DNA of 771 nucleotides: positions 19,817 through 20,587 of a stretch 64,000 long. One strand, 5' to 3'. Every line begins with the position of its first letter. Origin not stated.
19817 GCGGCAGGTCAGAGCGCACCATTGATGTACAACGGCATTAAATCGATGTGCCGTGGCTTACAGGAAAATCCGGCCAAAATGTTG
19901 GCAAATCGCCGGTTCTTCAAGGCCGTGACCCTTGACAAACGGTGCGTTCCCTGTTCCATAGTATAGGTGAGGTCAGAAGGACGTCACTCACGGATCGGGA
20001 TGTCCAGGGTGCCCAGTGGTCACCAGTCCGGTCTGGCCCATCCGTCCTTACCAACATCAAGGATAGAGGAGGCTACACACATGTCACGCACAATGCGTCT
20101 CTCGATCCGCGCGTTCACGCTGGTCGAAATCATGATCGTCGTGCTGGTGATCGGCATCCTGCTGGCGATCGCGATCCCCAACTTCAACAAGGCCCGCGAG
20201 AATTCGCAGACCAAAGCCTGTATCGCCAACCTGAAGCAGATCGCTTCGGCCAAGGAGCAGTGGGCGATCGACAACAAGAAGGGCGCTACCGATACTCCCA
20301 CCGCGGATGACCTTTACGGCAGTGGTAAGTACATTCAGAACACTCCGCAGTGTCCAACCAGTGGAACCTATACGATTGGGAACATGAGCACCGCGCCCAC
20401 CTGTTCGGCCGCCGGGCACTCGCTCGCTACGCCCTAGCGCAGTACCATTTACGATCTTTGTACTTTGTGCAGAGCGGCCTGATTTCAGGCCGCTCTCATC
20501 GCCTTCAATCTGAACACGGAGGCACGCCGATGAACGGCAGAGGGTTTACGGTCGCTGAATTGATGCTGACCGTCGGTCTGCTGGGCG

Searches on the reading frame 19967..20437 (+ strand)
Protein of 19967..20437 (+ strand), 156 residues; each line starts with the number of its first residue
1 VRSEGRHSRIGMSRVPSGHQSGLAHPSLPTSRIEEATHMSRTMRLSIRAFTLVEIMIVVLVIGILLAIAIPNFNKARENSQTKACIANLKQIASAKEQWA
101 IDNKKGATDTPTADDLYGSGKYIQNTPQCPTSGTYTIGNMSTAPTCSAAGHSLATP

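Call 33: search_protein_families(library=pfam, proteins=[window:19967-20437:+])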
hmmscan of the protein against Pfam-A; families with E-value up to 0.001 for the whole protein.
window:19967-20437:+ (156 aa): 1 family
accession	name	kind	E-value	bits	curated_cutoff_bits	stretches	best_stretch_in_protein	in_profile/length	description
PF07963.17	N_methyl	-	4.6e-05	23.3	21.2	1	48-70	5-27/27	Prokaryotic N-terminal methylation motif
